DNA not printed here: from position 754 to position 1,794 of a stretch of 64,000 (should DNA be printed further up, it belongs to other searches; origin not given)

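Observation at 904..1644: Membrane fatty-acid desaturase gene nested inside the tail-fibre operon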

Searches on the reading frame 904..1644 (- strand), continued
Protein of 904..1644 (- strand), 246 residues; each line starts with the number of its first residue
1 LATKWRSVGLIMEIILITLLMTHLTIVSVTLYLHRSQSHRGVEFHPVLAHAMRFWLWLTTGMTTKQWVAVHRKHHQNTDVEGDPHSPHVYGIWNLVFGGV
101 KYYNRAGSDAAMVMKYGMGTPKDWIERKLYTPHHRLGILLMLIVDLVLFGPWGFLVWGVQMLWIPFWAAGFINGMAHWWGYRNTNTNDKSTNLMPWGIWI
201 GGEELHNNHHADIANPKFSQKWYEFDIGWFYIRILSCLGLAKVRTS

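Call 39: predict_structure(alignment_id=A1)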
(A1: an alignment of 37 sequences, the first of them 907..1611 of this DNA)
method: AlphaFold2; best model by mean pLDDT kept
length: 235 residues; sequences in the alignment: 37
mean_pLDDT: 69.4   pTM: 0.72
mean pLDDT of the five models: 69.4, 66.0, 64.8, 64.6, 55.9
residues with pLDDT >= 90: 15; 70-90: 116; 50-70: 71; < 50: 33
segments of 3 or more residues with pLDDT < 50: 178-194, 196-208
pLDDT, mean of each block of 10 residues (from residue 1): 78 79 78 91 84 78 65 53 51 63 80 79 81 88 80 62 59 52 48 48 44 64 89 74
secondary structure, 60 per line:
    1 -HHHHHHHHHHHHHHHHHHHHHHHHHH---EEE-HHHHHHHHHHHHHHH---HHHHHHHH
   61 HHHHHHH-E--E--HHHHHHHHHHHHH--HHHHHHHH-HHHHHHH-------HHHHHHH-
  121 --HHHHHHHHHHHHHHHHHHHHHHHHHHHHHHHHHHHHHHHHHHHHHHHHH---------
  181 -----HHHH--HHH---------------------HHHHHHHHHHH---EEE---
elements in order: H2-27 E31-33 H35-49 H53-67 H75-87 H90-97 H99-105 H113-119 H123-171 H186-189 H216-226 E230-232

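Call 41: fold_search(model_id=the predicted structure, library=pdb)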
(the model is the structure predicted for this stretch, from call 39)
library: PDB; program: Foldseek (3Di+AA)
matches with E <= 10: 19; with E <= 0.001: 4
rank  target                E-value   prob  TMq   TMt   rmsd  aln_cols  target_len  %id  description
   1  4zyo                  2.8e-05  1.00  0.63  0.52   5.5       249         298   21  Crystal Structure of Human Integral Membrane Stearoyl-CoA Desaturase with Substrate (released 2015-06-17)
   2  6wf2_A                4.9e-05  1.00  0.63  0.48   6.2       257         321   21  Crystal structure of mouse SCD1 with a diiron center (released 2020-06-17)
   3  4ymk_D                1.7e-04  1.00  0.61  0.48   7.1       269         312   20  Crystal Structure of Stearoyl-Coenzyme A Desaturase 1 (released 2015-06-24)
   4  4ymk_A                2.2e-04  1.00  0.63  0.48   7.0       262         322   21  Crystal Structure of Stearoyl-Coenzyme A Desaturase 1 (released 2015-06-24)
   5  7aqw_M                3.9e+00  0.03  0.17  0.18  19.3       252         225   13  Cryo-EM structure of Arabidopsis thaliana Complex-I (membrane tip) (released 2021-12-08)
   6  6btx                  4.1e+00  0.02  0.15  0.11  17.3       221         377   11  Structure of a bacterial metal transporter (released 2018-09-19)
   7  8rc4_o                5.0e+00  0.03  0.19  0.14  16.1       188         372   14  Structure of Integrator-PP2A complex (released 2024-02-07)
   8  8zfb                  5.3e+00  0.02  0.14  0.12  16.6       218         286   13  Cryo-EM structure of the receptor of xtGPR4-Gs complex in pH7.2 (released 2025-02-26)
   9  7ycx_E                6.1e+00  0.01  0.11  0.06  24.2       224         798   16  The structure of INTAC-PEC complex (released 2023-03-15)
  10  8zfa_R                6.5e+00  0.02  0.14  0.12  16.6       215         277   12  Cryo-EM structure of the xtGPR4-Gs complex in pH7.2 (released 2025-02-26)
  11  8zor_A                6.8e+00  0.01  0.11  0.08  18.9       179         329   11  Cryo-EM structure of bicarbonate transporter SbtA in complex with PII-like signaling protein SbtB (T-loop truncation)  (released 2025-12-03)
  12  2yvh_A                7.5e+00  0.02  0.14  0.18  19.8       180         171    9  Crystal structure of the operator-binding form of the multi-drug binding transcriptional repressor CgmR (released 2008-04-15)
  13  9q1y_A                7.9e+00  0.01  0.15  0.15  20.7       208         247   12  Nucleotide-free structure of PmtCD in detergent LMNG (released 2025-11-26)
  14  6k41_R                7.9e+00  0.01  0.14  0.14  21.9       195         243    7  cryo-EM structure of alpha2BAR-GoA complex (released 2020-04-15)
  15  7jv7_B                7.9e+00  0.01  0.13  0.11  19.7       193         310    8  Crystal Structure of the yeast RNA Pol II CTD kinase CTDK-1 complex (released 2021-01-27)
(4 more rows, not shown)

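Call 52: find_encoding_contigs(protein=window:904-1611:-, flank=10000, max_places=4)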
Protein window:904-1611:- (235 aa): 2 contigs read that carry it; 2 places shown.
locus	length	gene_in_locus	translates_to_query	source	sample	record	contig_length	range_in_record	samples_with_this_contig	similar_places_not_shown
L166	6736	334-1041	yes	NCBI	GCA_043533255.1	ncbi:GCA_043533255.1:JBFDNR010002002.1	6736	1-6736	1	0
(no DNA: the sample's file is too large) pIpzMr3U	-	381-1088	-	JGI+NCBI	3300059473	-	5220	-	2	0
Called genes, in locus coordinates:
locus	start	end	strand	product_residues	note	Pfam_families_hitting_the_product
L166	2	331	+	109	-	?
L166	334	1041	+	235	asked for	-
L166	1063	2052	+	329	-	-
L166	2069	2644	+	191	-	PF18454:Mtd_N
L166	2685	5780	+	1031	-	PF18454:Mtd_N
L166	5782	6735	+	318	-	?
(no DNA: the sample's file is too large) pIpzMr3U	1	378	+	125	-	?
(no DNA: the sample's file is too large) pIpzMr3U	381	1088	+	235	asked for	-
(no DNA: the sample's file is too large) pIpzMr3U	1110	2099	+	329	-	-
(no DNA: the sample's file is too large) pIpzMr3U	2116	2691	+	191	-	PF18454:Mtd_N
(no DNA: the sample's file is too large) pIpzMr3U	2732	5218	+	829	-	?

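Call 54: search_dna_similar(query=window:904-1611:-, collection=phages, mode=protein, max_evalue=10, max_rows=20)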
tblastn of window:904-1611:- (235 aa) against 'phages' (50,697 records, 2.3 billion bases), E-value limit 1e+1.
Records with a match: 12; places in all: 12; records where one place covers at least 80% of the query: 1.
Best place of each record, by identity: <60% 12.
By first word of the organism name: Pseudomonas 9; Acinetobacter 2; Pelagibacter 1.
By host as written in the record: Pseudomonas aeruginosa PA14 4; - 2; Pseudomonas aeruginosa 2; Pseudomonas sp. PA14 2; Candidatus Pelagibacter ubique HTCC1062 1; Pseudomonas aeruginosa PAO1 1.
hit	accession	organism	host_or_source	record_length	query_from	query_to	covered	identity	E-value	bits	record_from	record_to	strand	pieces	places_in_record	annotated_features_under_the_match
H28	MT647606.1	Pelagibacter phage Mosig EXVC030M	Candidatus Pelagibacter ubique HTCC1062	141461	19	217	85%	24.0%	6e-4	46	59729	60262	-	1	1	putative FA_desaturase domain protein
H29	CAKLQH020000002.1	Acinetobacter phage MD-2021a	not known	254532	56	231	75%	24.1%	4e-1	37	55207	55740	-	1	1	Fatty acid desaturase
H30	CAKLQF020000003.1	Acinetobacter phage MD-2021a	not known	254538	56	231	75%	24.1%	4e-1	37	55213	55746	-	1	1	Fatty acid desaturase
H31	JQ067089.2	Pseudomonas phage PaMx28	Pseudomonas aeruginosa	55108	18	83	28%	33.3%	1e+0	36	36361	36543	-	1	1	frd: putative dihydrofolate reductase | hypothetical protein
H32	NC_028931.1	Pseudomonas phage PaMx28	Pseudomonas aeruginosa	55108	18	83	28%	33.3%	1e+0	36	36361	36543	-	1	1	frd: dihydrofolate reductase | DNA helicase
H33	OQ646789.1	Pseudomonas phage PA_LZ02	Pseudomonas aeruginosa PAO1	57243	17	83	29%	31.3%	7e-1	37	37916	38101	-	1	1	hypothetical protein | putative dihydrofolate reductase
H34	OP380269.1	Pseudomonas phage phiH1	Pseudomonas aeruginosa PA14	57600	20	83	27%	32.8%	1e+0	36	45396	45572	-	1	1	dihydrofolate reductase | recombination protein U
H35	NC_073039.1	Pseudomonas phage phiH1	Pseudomonas aeruginosa PA14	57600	20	83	27%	32.8%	1e+0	36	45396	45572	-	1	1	dihydrofolate reductase | recombination protein U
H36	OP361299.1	Pseudomonas phage phiH2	Pseudomonas sp. PA14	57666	20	83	27%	32.8%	1e+0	36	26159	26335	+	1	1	hypothetical protein (x2)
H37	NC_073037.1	Pseudomonas phage phiH2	Pseudomonas sp. PA14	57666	20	83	27%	32.8%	1e+0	36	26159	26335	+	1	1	hypothetical protein (x2)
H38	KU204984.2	Pseudomonas phage AAT-1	Pseudomonas aeruginosa PA14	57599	20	83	27%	32.8%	1e+0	36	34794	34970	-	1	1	hypothetical protein | putative dihydrofolate reductase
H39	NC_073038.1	Pseudomonas phage AAT-1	Pseudomonas aeruginosa PA14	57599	20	83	27%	32.8%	1e+0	36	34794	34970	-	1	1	hypothetical protein | putative dihydrofolate reductase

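Call 66: list_cluster_members(proteins=[P0001, P0018, P0041, P0022])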
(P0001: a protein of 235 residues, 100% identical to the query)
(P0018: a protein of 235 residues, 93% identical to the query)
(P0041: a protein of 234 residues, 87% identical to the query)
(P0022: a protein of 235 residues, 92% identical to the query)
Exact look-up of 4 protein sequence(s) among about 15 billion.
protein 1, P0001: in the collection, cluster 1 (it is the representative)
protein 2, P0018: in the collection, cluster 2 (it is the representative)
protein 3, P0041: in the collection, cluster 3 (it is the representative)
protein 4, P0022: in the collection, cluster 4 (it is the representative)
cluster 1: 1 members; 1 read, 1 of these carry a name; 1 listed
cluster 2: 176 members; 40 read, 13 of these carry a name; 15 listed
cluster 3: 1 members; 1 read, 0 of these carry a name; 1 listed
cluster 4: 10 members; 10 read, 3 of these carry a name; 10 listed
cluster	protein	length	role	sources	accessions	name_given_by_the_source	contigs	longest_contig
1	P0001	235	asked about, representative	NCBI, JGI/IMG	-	stearoyl-CoA desaturase (delta-9 desaturase)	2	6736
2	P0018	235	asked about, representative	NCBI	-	-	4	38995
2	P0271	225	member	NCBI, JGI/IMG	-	stearoyl-CoA desaturase (delta-9 desaturase)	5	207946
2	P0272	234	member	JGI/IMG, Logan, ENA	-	stearoyl-CoA desaturase (delta-9 desaturase)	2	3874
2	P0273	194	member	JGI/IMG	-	stearoyl-CoA desaturase (delta-9 desaturase)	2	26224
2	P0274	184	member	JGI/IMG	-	stearoyl-CoA desaturase (delta-9 desaturase)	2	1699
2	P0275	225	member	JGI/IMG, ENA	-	stearoyl-CoA desaturase (delta-9 desaturase)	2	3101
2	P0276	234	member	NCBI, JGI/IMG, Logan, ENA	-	stearoyl-CoA desaturase (delta-9 desaturase)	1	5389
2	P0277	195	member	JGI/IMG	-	stearoyl-CoA desaturase (delta-9 desaturase)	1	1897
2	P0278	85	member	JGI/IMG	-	stearoyl-CoA desaturase (delta-9 desaturase)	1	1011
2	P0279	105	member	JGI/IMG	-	stearoyl-CoA desaturase (delta-9 desaturase)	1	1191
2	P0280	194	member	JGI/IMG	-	stearoyl-CoA desaturase (delta-9 desaturase)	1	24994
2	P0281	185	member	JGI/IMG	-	stearoyl-CoA desaturase (delta-9 desaturase)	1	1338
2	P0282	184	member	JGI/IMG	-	stearoyl-CoA desaturase (delta-9 desaturase)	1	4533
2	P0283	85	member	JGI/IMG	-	stearoyl-CoA desaturase (delta-9 desaturase)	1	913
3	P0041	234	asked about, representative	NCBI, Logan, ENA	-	-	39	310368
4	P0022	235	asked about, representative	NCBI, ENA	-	-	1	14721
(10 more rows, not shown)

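Call 68: search_protein_families(library=pfam, proteins=[P0122, P0142], max_evalue=0.01)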
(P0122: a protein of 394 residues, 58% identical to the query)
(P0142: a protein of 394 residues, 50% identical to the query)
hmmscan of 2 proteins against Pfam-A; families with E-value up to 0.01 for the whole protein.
P0122 (394 aa): 1 family
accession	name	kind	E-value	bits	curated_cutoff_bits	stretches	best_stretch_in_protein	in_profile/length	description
PF00487.30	FA_desaturase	-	4.7e-16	59.8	29.7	1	10-225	3-232/253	Fatty acid desaturase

P0142 (394 aa): 1 family
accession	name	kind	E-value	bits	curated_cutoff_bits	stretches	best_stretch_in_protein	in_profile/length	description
PF00487.30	FA_desaturase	-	5.8e-17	62.7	29.7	1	8-212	2-225/253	Fatty acid desaturase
